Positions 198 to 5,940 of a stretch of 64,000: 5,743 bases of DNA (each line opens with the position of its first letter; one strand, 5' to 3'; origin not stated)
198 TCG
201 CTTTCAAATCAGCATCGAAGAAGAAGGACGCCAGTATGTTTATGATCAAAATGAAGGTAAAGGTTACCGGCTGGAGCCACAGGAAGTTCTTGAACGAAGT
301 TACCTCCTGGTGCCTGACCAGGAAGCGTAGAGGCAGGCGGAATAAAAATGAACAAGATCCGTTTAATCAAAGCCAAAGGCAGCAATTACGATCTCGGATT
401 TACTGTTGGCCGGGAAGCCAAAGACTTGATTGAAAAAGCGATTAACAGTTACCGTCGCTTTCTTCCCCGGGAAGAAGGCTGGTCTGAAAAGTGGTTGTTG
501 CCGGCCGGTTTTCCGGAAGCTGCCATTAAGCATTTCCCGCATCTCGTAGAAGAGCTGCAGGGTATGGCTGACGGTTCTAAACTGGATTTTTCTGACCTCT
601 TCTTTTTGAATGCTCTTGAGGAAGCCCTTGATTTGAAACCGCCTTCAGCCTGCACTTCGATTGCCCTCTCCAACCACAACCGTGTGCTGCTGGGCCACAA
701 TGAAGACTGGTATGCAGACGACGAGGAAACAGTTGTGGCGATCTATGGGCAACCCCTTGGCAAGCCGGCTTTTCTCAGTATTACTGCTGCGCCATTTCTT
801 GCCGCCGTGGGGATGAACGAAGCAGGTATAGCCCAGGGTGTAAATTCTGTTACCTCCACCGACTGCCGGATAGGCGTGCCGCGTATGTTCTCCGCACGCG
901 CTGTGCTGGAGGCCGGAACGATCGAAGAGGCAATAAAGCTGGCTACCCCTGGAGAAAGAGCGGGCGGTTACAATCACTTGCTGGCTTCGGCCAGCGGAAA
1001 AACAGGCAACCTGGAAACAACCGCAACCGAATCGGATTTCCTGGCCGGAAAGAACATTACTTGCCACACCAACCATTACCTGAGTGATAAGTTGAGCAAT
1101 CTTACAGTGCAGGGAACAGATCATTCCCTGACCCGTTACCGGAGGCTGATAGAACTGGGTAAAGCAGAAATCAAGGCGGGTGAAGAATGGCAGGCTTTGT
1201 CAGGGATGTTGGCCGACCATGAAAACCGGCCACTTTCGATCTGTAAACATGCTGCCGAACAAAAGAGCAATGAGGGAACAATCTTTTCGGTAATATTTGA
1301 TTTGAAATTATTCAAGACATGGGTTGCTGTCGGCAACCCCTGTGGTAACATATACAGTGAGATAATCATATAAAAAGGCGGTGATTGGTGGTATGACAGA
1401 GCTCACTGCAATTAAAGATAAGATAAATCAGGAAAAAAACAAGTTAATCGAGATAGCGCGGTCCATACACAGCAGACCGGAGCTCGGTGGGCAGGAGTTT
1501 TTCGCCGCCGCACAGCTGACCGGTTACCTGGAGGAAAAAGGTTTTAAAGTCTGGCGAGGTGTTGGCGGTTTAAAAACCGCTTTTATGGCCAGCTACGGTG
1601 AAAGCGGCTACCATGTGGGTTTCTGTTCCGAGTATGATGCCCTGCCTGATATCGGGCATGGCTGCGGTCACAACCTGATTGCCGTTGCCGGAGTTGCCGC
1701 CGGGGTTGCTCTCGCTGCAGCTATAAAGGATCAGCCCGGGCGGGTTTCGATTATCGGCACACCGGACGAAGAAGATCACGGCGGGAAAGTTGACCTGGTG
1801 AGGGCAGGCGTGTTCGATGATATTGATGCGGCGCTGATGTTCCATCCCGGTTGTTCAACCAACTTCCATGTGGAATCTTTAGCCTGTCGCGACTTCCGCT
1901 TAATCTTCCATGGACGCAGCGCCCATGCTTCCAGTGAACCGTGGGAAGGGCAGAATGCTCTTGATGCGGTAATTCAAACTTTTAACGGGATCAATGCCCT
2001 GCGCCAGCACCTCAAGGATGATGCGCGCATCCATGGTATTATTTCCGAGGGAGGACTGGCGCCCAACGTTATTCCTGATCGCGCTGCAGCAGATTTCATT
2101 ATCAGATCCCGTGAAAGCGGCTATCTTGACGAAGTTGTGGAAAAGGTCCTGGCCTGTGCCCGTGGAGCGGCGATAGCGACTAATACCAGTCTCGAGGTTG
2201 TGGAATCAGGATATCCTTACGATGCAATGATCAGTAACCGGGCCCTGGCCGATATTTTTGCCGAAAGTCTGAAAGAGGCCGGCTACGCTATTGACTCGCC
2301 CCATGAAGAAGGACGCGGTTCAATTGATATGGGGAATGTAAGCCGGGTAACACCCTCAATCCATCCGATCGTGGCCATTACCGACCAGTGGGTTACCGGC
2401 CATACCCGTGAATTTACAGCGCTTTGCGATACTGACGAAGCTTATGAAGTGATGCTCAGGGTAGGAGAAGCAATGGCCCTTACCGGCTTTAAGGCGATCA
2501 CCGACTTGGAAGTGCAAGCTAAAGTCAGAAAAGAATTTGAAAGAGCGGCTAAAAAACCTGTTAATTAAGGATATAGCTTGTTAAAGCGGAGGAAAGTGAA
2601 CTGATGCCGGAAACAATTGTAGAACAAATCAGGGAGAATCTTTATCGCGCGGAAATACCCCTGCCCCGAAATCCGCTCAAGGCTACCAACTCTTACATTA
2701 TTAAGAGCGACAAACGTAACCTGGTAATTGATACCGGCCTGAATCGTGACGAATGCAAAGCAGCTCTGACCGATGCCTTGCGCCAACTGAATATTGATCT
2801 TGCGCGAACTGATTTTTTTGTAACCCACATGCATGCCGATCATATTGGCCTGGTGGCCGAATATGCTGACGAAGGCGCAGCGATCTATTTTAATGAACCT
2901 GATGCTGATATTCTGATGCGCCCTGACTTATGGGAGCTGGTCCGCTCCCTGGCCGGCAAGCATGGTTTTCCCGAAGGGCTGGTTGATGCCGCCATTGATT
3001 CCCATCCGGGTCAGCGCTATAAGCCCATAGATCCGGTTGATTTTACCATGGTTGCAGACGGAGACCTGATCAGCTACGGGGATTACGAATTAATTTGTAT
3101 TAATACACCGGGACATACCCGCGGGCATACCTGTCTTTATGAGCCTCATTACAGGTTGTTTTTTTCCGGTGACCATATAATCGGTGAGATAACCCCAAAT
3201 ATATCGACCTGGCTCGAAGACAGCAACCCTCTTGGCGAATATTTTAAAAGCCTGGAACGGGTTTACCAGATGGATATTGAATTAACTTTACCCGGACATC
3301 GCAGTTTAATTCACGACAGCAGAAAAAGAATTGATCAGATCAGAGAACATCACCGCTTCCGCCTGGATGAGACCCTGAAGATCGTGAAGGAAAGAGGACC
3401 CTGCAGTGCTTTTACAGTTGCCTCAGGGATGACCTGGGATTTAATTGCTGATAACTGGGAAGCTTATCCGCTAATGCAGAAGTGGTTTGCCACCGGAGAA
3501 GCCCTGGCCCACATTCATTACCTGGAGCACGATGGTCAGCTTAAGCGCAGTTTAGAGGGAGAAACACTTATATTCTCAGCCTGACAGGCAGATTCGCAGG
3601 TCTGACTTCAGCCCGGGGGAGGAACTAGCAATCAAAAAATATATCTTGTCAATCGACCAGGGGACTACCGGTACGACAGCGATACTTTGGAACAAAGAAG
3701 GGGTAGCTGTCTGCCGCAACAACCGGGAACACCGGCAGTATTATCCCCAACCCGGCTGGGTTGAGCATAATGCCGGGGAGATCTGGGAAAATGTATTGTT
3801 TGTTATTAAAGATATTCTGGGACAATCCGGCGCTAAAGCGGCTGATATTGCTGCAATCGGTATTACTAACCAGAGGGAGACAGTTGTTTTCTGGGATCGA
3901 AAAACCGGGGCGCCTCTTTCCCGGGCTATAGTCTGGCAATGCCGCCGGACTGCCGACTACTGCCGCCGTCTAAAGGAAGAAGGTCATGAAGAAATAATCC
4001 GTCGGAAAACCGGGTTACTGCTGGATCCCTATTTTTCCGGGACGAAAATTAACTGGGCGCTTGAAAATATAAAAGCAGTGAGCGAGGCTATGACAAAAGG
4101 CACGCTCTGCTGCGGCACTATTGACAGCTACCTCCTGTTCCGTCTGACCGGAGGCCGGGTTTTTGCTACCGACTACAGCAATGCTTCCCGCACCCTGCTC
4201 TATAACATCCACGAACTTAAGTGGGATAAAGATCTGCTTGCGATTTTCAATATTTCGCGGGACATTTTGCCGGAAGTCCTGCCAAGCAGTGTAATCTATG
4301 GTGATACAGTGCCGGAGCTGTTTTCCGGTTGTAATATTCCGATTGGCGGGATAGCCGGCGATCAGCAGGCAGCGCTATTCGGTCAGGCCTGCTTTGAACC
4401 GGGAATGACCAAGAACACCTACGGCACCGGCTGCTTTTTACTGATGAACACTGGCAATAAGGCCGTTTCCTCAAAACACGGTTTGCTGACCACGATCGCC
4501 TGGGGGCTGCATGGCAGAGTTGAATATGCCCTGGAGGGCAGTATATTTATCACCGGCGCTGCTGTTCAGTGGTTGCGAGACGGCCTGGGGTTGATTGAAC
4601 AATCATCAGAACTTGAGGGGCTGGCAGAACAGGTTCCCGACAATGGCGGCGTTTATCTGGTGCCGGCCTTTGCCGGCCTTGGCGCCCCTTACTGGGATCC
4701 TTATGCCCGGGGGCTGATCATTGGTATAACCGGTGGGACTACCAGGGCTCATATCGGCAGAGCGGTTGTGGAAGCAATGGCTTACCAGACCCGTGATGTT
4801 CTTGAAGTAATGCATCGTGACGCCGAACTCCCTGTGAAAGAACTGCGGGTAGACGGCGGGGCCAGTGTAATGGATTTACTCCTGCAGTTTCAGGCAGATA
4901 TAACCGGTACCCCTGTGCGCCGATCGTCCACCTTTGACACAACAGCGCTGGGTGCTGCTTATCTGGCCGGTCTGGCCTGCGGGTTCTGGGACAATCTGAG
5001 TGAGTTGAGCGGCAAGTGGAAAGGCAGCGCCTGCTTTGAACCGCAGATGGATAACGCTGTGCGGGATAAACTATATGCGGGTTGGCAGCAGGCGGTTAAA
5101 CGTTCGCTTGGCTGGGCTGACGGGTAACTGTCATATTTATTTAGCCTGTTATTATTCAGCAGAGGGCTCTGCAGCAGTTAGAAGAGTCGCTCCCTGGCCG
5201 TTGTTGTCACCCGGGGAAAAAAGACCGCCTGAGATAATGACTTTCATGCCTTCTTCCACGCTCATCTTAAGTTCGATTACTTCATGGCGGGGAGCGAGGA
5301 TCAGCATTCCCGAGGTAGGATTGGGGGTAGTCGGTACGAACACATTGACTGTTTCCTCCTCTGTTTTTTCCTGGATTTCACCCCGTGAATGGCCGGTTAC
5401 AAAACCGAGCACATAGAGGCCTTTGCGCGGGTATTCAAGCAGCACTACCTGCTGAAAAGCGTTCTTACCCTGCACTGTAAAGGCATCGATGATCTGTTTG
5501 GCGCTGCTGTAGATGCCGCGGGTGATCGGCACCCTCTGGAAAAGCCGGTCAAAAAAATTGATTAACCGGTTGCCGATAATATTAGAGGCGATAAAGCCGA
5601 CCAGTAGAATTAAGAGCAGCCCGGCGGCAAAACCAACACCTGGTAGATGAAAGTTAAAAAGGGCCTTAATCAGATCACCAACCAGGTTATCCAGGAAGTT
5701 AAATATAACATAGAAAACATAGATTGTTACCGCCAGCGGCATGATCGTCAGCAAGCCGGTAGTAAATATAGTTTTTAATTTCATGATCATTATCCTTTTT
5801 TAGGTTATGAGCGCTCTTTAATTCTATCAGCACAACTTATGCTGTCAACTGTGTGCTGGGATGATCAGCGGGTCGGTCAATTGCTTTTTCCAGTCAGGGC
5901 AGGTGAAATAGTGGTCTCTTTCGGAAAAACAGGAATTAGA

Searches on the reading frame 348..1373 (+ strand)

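Call 79: search_protein_families(library=pfam, max_evalue=1e-8, proteins=[window:348-1373:+])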
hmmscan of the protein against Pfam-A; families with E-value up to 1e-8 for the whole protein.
window:348-1373:+ (341 aa): 1 family
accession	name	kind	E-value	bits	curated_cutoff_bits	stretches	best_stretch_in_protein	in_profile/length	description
PF03417.21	AAT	-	1.2e-31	110.6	23.2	1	110-331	4-223/225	Acyl-coenzyme A:6-aminopenicillanic acid acyl-transferase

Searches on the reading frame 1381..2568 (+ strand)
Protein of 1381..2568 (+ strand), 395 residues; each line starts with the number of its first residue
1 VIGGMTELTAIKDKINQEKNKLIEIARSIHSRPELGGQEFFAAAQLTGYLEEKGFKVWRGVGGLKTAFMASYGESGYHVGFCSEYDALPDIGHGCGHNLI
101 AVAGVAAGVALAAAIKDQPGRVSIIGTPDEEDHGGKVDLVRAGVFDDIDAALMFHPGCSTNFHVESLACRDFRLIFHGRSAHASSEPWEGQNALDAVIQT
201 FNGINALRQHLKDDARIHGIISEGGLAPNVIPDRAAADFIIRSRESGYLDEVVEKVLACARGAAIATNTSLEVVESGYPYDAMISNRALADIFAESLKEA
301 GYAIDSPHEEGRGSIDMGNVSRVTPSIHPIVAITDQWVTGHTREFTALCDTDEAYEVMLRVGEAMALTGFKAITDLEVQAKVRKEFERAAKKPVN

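Call 79: search_protein_families(library=pfam, max_evalue=1e-8, proteins=[window:1381-2568:+])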
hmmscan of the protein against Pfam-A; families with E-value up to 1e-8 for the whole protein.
window:1381-2568:+ (395 aa): 2 families
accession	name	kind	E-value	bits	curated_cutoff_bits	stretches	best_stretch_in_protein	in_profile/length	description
PF01546.33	Peptidase_M20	-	1.9e-11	44.7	24.6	1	87-327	8-171/206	Peptidase family M20/M25/M40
PF07687.19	M20_dimer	-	2.6e-10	40.7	21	1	172-261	9-100/107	Peptidase dimerisation domain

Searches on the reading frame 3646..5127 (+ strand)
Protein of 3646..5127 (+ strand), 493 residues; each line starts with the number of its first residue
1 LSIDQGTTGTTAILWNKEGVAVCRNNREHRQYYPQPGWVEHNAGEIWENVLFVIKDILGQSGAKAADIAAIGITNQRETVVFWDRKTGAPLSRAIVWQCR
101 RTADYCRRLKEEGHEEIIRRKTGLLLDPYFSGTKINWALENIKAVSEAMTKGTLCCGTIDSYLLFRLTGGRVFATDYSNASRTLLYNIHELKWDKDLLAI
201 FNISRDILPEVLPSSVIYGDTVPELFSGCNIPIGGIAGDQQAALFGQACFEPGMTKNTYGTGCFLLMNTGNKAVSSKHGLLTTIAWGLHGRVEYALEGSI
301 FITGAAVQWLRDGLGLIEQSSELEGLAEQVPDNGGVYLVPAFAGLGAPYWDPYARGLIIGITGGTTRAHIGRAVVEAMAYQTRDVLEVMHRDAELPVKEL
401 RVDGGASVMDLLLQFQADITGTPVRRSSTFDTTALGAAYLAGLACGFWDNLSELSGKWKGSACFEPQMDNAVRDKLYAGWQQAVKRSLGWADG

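Call 79: search_protein_families(library=pfam, max_evalue=1e-8, proteins=[window:3646-5127:+])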
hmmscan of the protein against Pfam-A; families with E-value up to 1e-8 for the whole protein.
window:3646-5127:+ (493 aa): 2 families
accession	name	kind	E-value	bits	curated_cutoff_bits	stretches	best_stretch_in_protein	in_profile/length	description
PF00370.27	FGGY_N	-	5.5e-75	252.6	28.8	1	2-246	4-245/245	FGGY family of carbohydrate kinases, N-terminal domain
PF02782.22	FGGY_C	-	3.2e-46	158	27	1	257-444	3-197/198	FGGY family of carbohydrate kinases, C-terminal domain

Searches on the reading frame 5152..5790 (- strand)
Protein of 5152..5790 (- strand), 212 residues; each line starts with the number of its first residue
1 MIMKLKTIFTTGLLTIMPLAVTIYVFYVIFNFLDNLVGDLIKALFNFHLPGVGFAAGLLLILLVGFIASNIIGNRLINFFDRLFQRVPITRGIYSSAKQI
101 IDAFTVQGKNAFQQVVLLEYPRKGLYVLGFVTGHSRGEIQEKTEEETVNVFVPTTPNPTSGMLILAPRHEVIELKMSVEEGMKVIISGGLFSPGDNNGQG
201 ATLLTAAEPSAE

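Call 79: search_protein_families(library=pfam, max_evalue=1e-8, proteins=[window:5152-5790:-])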
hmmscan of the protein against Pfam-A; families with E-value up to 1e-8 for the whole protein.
window:5152-5790:- (212 aa): 1 family
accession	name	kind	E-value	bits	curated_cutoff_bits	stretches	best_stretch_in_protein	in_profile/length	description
PF04367.18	DUF502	-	1.4e-38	131.5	23.8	1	57-160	3-107/107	Protein of unknown function (DUF502)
